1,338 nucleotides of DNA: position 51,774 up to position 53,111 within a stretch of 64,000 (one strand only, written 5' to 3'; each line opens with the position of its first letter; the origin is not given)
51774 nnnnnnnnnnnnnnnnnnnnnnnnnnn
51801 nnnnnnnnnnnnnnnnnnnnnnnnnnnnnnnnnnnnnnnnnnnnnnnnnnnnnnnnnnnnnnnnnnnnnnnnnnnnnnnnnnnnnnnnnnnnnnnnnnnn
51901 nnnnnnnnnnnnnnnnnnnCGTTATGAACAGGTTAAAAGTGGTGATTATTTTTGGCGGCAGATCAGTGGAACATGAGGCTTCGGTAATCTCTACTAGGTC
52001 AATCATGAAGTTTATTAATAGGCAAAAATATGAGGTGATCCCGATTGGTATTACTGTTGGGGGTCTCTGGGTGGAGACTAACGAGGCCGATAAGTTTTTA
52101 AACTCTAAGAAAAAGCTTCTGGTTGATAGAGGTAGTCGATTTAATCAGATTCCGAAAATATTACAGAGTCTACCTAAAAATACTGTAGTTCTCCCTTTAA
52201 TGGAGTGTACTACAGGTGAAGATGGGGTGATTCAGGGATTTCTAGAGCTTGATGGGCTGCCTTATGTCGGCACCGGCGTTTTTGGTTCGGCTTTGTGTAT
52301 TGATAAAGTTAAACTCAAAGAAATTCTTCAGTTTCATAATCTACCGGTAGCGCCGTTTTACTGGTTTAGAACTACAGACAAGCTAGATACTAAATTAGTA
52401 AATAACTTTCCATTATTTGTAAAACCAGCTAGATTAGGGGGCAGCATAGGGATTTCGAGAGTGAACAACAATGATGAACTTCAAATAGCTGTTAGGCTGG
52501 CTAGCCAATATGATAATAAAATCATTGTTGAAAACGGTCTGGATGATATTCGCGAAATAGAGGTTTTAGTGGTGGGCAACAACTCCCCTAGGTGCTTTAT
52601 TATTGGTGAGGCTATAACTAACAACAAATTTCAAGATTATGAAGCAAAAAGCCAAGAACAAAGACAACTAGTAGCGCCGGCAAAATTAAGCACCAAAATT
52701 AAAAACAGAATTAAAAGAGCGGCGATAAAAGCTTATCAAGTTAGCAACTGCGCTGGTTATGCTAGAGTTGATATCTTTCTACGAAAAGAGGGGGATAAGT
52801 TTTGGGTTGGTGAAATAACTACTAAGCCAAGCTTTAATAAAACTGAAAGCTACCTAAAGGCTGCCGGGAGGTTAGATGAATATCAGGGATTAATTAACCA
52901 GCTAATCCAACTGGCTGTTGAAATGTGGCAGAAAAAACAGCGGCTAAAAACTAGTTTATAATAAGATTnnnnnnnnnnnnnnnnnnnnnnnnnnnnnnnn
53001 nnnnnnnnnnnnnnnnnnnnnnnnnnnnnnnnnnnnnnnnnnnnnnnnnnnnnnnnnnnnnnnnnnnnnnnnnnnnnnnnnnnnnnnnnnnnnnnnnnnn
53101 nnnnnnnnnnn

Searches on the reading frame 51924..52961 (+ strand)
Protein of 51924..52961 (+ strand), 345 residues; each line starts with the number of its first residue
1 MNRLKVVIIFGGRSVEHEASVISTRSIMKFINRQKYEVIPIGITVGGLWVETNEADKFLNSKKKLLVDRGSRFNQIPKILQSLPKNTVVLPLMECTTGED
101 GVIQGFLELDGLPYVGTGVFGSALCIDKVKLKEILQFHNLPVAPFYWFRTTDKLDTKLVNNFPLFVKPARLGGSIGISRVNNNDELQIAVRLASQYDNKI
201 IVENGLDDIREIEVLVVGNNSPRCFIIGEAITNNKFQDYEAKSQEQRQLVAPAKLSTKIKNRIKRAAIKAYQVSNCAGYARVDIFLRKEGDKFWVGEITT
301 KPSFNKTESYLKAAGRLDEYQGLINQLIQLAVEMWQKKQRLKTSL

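Call 69: search_protein_families(library=pfam, proteins=[window:51924-52961:+], max_evalue=0.001)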
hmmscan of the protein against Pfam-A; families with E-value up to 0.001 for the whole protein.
window:51924-52961:+ (345 aa): 4 families
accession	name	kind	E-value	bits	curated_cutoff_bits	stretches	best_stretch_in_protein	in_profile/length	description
PF07478.18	Dala_Dala_lig_C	-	6.7e-46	156.8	24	1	136-329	3-204/204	D-ala D-ala ligase C-terminus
PF01820.27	Dala_Dala_lig_N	-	1.1e-24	87.7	34.6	1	5-116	1-120/121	D-ala D-ala ligase N-terminus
PF02222.28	ATP-grasp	-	2.5e-10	40.7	27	1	135-302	3-163/179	ATP-grasp domain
PF02786.22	CPSase_L_D2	-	5.9e-10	39.4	19.8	1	127-301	1-179/211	Carbamoyl-phosphate synthase L chain, ATP binding domain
